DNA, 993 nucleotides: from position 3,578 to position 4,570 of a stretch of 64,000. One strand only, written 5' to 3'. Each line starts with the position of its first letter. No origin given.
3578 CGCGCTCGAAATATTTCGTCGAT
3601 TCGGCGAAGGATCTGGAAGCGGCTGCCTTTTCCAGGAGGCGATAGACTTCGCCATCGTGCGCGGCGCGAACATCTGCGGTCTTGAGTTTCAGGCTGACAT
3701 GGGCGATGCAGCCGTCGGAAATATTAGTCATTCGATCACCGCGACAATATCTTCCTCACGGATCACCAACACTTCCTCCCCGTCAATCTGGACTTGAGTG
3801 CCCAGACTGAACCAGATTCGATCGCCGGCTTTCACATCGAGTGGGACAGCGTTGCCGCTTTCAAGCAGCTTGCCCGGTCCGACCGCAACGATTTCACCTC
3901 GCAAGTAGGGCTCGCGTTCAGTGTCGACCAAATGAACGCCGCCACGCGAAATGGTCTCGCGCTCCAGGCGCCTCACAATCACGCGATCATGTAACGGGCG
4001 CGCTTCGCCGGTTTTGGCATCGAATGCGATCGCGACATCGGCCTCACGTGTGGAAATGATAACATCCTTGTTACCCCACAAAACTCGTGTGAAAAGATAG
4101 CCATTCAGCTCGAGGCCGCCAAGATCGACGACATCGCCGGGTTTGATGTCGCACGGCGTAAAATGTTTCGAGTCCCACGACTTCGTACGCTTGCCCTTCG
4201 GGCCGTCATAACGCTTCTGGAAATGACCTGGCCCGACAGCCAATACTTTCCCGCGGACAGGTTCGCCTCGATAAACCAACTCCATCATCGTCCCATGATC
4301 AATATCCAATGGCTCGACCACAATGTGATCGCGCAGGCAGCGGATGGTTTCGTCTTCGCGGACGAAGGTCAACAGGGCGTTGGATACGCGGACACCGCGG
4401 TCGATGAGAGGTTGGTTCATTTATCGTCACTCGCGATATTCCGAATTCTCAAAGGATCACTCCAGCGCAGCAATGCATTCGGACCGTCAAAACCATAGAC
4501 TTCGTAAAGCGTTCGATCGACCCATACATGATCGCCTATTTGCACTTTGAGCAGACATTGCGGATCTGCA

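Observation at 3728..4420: Tandem GroES (Cpn20-like) co-chaperonin in a coupled small-gene operon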

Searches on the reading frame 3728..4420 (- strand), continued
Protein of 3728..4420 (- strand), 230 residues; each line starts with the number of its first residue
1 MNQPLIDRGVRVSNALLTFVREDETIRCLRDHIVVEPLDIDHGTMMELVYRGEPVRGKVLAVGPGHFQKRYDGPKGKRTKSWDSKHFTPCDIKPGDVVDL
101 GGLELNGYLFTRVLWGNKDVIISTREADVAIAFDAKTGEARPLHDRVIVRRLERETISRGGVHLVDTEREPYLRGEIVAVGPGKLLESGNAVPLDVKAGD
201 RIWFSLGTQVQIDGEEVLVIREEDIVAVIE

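Call 34: predict_structure(alignment_id=A2)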
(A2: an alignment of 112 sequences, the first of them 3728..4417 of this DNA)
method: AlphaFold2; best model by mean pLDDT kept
length: 229 residues; sequences in the alignment: 112
mean_pLDDT: 78.4   pTM: 0.70
mean pLDDT of the five models: 78.4, 77.0, 76.8, 76.0, 75.6
residues with pLDDT >= 90: 49; 70-90: 120; 50-70: 49; < 50: 11
segments of 3 or more residues with pLDDT < 50: 41-48
pLDDT, mean of each block of 10 residues (from residue 1): 53 78 92 82 48 79 88 87 86 87 63 89 80 85 87 62 60 89 70 86 82 83 86
secondary structure, 60 per line:
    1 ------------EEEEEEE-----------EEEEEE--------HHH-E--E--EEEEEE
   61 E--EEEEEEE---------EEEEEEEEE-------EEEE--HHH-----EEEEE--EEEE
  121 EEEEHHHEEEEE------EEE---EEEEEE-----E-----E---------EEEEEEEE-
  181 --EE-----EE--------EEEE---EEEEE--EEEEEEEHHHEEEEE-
elements in order: E13-19 E31-36 E55-61 E64-70 E80-88 E96-99 E110-114 E117-124 E128-132 E139-141 E145-150 E172-179 E200-203 E207-211 E214-220 E224-228

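Call 39: fold_search(model_id=the predicted structure, library=pdb)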
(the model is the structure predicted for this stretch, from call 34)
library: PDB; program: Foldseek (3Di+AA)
matches with E <= 10: 278; with E <= 0.001: 33
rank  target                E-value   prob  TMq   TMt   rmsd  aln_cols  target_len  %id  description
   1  7ekq_R                4.6e-09  1.00  0.57  0.67   5.7       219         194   23  CrClpP-S2c (released 2021-10-20)
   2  7ekq_Q                1.7e-08  1.00  0.60  0.67   6.1       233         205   21  CrClpP-S2c (released 2021-10-20)
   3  1wnr_G                4.6e-08  1.00  0.32  0.79   3.1        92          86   42  Crystal structure of the Cpn10 from Thermus thermophilus HB8 (released 2004-12-07)
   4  4pko_O                9.3e-08  1.00  0.34  0.75   3.4        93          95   49  Crystal structure of the Football-shaped GroEL-GroES2-(ADPBeFx)14 complex (released 2014-08-20)
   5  1wnr_C                1.1e-07  1.00  0.31  0.80   3.3        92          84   41  Crystal structure of the Cpn10 from Thermus thermophilus HB8 (released 2004-12-07)
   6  4pkn_V                1.7e-07  1.00  0.34  0.75   3.7        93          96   49  Crystal structure of the football-shaped GroEL-GroES2-(ADPBeFx)14 complex containing substrate Rubisco (released 2014-08-20)
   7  4pko_Z                2.2e-07  1.00  0.33  0.74   3.8        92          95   49  Crystal structure of the Football-shaped GroEL-GroES2-(ADPBeFx)14 complex (released 2014-08-20)
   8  5opx_O                2.6e-07  1.00  0.33  0.75   3.0        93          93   49  Crystal structure of the GroEL mutant A109C in complex with GroES and ADP BeF2 (released 2018-01-10)
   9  5opx_V                2.7e-07  1.00  0.32  0.74   3.2        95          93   48  Crystal structure of the GroEL mutant A109C in complex with GroES and ADP BeF2 (released 2018-01-10)
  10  5opx_R                3.2e-07  1.00  0.32  0.75   3.2        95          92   48  Crystal structure of the GroEL mutant A109C in complex with GroES and ADP BeF2 (released 2018-01-10)
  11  5opx_1                3.4e-07  1.00  0.33  0.76   3.1        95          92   48  Crystal structure of the GroEL mutant A109C in complex with GroES and ADP BeF2 (released 2018-01-10)
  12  5opx_P                3.6e-07  1.00  0.33  0.74   3.1        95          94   48  Crystal structure of the GroEL mutant A109C in complex with GroES and ADP BeF2 (released 2018-01-10)
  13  4v4o_O                3.8e-07  1.00  0.34  0.75   3.1        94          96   45  Crystal Structure of the Chaperonin Complex Cpn60/Cpn10/(ADP)7 from Thermus Thermophilus (released 2014-07-09)
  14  4v4o_P                4.7e-07  1.00  0.34  0.76   3.3        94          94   45  Crystal Structure of the Chaperonin Complex Cpn60/Cpn10/(ADP)7 from Thermus Thermophilus (released 2014-07-09)
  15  4pj1_U                4.9e-07  1.00  0.32  0.68   4.6        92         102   34  Crystal structure of the human mitochondrial chaperonin symmetrical 'football' complex (released 2015-04-29)
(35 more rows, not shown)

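Call 41: search_protein_representatives(protein=window:3728-4417:-)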
Query: 229 residues. Proteins with E-value up to 0.001 (for the whole library): 13592; up to 1e-10: 1953; up to 1e-30: 4. The best 150 are listed.
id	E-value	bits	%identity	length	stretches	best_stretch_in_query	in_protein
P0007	1.1e-105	368.7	71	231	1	1-229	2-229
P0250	2.1e-34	135.5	54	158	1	7-130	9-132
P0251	1.3e-33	132.9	57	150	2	144-228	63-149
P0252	2.2e-33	132.1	54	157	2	139-214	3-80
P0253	1.7e-29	119.4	48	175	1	8-138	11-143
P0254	9.7e-28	113.6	45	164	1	8-133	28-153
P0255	3.9e-27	111.7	40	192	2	140-226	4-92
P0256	3.9e-27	111.7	48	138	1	8-125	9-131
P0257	6.6e-27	110.9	40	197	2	140-229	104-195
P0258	6.3e-26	107.7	41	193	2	139-228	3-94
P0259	3.3e-24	102.1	43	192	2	135-228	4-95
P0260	7.5e-24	100.9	47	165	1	9-129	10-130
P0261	8.0e-24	100.8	64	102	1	60-134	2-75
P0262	2.7e-23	99.1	43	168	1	6-139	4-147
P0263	3.5e-23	98.7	56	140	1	137-229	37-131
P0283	8.5e-22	94.2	39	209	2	138-227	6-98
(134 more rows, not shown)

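Call 42: search_dna_similar(query=window:3728-4420:-, collection=phages, mode=protein, max_rows=40, max_evalue=0.001)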
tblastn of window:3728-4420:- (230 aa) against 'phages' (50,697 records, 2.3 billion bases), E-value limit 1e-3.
Records with a match: 57; places in all: 57; records where one place covers at least 80% of the query: 0.
Best place of each record, by identity: <60% 57.
By first word of the organism name: Escherichia 21; Salmonella 7; Bacteriophage 5; Listeria 4; Vibrio 4; Burkholderia 4; Acinetobacter 2; Enterococcus 2; Bacillus 2; Achromobacter 2; and 3 more.
By host as written in the record: - 13; Escherichia coli 6; Listeria monocytogenes 4; Burkholderia cenocepacia 4; Salmonella enterica subsp. enterica serovar Typhimurium 4; Homo sapiens 2; Bacillus thuringiensis 2; Achromobacter animicus 2; and 16 more.
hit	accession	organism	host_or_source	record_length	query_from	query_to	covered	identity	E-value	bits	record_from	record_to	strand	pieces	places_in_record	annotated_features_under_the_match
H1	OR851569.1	Salmonella phage S.Kent 1-2-1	Salmonella enterica subsp. enterica ...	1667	141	230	39%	50.5%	6e-18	87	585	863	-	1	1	record has no annotation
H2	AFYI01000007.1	Salmonella enterica subsp. enterica serovar Infantis str. ...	Homo sapiens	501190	141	230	39%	50.5%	8e-18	87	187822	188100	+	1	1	chaperonin GroS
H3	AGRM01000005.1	Salmonella enterica subsp. houtenae str. ATCC BAA-1581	Homo sapiens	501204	141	230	39%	50.5%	9e-18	87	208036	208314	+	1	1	chaperonin GroS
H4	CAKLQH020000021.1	Acinetobacter phage MD-2021a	not known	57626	141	230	39%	46.7%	1e-16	84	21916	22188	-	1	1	groS: 10 kDa chaperonin (Protein Cpn10) (groES protein)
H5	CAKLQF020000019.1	Acinetobacter phage MD-2021a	not known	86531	141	230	39%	46.7%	1e-16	84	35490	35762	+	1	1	groS: 10 kDa chaperonin (Protein Cpn10) (groES protein)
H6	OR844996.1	Staphylococcus phage SA 1306 Kay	Staphylococcus aureus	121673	141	230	39%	45.7%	3e-14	77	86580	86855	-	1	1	record has no annotation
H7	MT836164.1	Bacteriophage sp.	human fecal samples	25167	135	230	42%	40.8%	8e-14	76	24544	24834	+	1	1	record has no annotation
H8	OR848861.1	Listeria phage LM 4-14-1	Listeria monocytogenes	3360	141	230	39%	42.4%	1e-13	75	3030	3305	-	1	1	record has no annotation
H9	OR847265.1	Listeria phage LM 4-11-1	Listeria monocytogenes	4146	141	230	39%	42.4%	2e-13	75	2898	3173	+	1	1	record has no annotation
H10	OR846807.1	Listeria phage LM 4-11-1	Listeria monocytogenes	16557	141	228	38%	41.1%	4e-12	71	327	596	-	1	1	record has no annotation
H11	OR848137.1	Listeria phage LM 4-14-1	Listeria monocytogenes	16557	141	228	38%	41.1%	4e-12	71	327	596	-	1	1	record has no annotation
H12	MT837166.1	Bacteriophage sp.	human fecal samples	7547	142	230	39%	39.6%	1e-12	72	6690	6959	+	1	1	record has no annotation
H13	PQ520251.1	Enterococcus phage IME_EF3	-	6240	141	227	38%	40.4%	1e-12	72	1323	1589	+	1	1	record has no annotation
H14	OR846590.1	Enterococcus phage Efs 1-1-1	Enterococcus faecalis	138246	141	227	38%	40.4%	2e-12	72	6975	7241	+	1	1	record has no annotation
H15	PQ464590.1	Erwinia phage Hallingskeid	Erwinia aphidicola B01_10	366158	141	230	39%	38.7%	3e-11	68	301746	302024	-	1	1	co-chaperonin GroES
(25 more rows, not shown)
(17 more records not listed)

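Call 54: find_encoding_contigs(protein=P0255, flank=5000, max_places=3)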
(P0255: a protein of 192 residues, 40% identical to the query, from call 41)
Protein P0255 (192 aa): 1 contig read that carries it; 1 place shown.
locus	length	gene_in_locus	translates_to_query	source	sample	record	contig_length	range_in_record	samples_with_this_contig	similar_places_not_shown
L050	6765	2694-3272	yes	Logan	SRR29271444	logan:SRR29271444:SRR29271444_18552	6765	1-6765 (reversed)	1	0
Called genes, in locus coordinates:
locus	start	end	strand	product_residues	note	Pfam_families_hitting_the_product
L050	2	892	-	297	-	?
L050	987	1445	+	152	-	-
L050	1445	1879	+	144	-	-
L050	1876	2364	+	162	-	-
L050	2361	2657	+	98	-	-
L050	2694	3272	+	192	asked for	PF00166:Cpn10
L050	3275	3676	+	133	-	-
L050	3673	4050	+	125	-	-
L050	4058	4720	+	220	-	-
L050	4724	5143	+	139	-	PF00293:NUDIX, PF14815:NUDIX_4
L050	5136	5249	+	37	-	-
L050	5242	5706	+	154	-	PF08719:NADAR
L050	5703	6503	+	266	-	-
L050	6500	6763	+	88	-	?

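Call 61: find_encoding_contigs(protein=P0257, flank=8000, max_places=2)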
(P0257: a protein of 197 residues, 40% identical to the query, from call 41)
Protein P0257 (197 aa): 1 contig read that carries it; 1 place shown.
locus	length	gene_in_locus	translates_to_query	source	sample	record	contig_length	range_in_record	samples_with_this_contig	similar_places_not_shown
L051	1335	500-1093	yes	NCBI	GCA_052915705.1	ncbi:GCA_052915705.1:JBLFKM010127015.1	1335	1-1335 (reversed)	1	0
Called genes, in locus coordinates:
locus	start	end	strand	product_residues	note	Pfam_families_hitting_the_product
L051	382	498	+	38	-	-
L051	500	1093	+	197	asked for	PF00166:Cpn10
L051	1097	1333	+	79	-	?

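Call 62: find_encoding_contigs(protein=P0283, flank=8000, max_places=2)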
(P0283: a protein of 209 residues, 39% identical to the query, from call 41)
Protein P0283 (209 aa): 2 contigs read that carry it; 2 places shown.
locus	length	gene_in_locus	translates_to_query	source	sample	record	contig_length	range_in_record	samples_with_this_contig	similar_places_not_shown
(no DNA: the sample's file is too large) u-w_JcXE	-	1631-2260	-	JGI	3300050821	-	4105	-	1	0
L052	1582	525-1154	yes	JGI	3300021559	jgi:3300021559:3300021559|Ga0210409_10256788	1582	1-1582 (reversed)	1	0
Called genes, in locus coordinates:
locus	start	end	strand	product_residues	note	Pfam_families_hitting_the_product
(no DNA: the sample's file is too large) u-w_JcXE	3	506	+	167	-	?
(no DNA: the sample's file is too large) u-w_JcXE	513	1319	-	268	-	-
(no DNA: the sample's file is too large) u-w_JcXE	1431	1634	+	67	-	-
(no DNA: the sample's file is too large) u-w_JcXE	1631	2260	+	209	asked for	PF00166:Cpn10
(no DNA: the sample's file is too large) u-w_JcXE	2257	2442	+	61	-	-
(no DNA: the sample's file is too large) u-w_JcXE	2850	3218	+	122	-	-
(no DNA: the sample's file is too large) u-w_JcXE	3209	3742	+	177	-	-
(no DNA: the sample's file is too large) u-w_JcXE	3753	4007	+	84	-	-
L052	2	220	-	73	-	?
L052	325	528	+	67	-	-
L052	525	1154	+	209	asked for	PF00166:Cpn10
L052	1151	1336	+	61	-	-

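Call 65: search_protein_families(library=phrogs, proteins=[P0010, P0059], max_evalue=0.01)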
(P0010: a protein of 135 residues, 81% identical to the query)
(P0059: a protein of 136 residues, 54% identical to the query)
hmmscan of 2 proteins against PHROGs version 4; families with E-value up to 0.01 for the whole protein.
P0010 (135 aa): 0 families

P0059 (136 aa): 0 families

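Call 74: search_protein_families(library=phrogs, proteins=[L050:2-892:-, L050:987-1445:+, L050:1445-1879:+, L050:1876-2364:+, L050:3275-3676:+, L050:4058-4720:+, L050:5703-6503:+, L050:2694-3272:+], max_evalue=0.001)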
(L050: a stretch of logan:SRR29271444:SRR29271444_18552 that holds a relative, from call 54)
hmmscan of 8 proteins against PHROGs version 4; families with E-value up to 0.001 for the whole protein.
L050:2-892:- (297 aa): 1 family
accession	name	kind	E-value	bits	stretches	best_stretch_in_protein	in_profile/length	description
phrog_30177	-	unknown function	0.00052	21.5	0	122-185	41-106/113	-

L050:987-1445:+ (152 aa): 0 families

L050:1445-1879:+ (144 aa): 0 families

L050:1876-2364:+ (162 aa): 0 families

L050:3275-3676:+ (133 aa): 0 families

L050:4058-4720:+ (220 aa): 1 family
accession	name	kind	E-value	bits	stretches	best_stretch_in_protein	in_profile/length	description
phrog_25267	-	unknown function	3.2e-24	86.7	1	120-208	314-394/421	-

L050:5703-6503:+ (266 aa): 0 families

L050:2694-3272:+ (192 aa): 2 families
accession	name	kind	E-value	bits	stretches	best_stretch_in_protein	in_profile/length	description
phrog_3188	-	other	8.6e-45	151.5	2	1-93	1-93/96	co-chaperonin GroES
phrog_13932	-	other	2e-09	38.5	1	25-93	134-198/200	co-chaperonin GroES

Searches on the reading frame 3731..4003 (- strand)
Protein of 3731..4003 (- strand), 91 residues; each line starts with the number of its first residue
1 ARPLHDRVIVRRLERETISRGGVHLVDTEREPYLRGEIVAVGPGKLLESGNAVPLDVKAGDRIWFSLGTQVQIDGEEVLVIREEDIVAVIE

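Call 21: find_homologous_proteins(query=window:3731-4003:-)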
Query seq(91 aa) (91 aa): 1573 proteins with E <= 0.001 among 1588 candidates; the best 120 are listed.
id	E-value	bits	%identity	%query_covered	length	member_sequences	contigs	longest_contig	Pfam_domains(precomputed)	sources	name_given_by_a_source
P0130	5.2e-27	111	65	99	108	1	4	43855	PF00166.27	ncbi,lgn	-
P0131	5.4e-27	111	65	99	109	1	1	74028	PF00166.27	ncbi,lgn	-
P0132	2.8e-26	109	63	99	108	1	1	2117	PF00166.27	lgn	-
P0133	4.3e-26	108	60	99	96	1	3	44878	PF00166.27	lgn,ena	-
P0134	9.0e-26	107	63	99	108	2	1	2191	PF00166.27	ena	-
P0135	2.1e-25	106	61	99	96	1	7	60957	PF00166.27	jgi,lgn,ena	jgi:chaperonin GroES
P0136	2.3e-25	106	60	99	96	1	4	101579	PF00166.27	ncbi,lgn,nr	ncbi:MAG: co-chaperone GroES [Chromatiales bacterium 21-64-14]|nr:MAG: co-chaperone GroES [Chromatia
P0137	2.3e-25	106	60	99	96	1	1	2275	PF00166.27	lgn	-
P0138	3.2e-25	105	61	99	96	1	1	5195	PF00166.27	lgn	-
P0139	3.6e-25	105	62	99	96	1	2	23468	PF00166.27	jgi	jgi:chaperonin GroES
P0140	4.2e-25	105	60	99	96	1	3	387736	PF00166.27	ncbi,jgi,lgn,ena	-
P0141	5.1e-25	105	59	99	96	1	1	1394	PF00166.27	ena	-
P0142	5.6e-25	105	59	99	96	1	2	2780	PF00166.27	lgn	-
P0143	6.3e-25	104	59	99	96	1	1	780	PF00166.27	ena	-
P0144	6.4e-25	104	61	99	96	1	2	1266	PF00166.27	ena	-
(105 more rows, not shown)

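Call 53: find_encoding_contigs(protein=P0130, flank=3000, max_places=3)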
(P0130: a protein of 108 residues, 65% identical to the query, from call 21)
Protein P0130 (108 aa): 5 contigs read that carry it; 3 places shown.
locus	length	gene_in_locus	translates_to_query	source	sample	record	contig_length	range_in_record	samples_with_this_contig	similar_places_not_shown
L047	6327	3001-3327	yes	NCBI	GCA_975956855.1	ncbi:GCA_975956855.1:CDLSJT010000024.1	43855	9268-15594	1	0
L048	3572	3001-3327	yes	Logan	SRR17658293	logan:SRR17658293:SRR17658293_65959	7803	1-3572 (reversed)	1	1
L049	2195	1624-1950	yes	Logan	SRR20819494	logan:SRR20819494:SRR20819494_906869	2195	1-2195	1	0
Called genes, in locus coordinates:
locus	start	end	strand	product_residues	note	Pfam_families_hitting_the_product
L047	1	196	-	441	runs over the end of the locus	PF00289:Biotin_carb_N, PF02655:ATP-grasp_3 (faint), PF02786:CPSase_L_D2, PF07478:Dala_Dala_lig_C (weak), PF02222:ATP-grasp (weak), PF02785:Biotin_carb_C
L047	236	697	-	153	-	PF00364:Biotin_lipoyl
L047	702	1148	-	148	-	PF01220:DHquinase_II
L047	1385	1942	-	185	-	PF11412:DsbD_N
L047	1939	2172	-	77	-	PF03091:CutA1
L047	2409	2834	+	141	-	PF04186:FxsA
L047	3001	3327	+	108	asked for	PF00166:Cpn10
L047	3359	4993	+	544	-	PF00118:Cpn60_TCP1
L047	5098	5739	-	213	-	PF01596:Methyltransf_3, PF13578:Methyltransf_24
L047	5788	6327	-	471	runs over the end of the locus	PF03951:Gln-synt_N, PF00120:Gln-synt_C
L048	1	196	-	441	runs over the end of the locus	PF00289:Biotin_carb_N, PF02655:ATP-grasp_3 (faint), PF02786:CPSase_L_D2, PF07478:Dala_Dala_lig_C (weak), PF02222:ATP-grasp (weak), PF02785:Biotin_carb_C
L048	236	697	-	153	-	PF00364:Biotin_lipoyl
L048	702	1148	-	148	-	PF01220:DHquinase_II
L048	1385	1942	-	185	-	PF11412:DsbD_N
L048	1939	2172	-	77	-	PF03091:CutA1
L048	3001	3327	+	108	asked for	PF00166:Cpn10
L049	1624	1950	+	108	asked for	PF00166:Cpn10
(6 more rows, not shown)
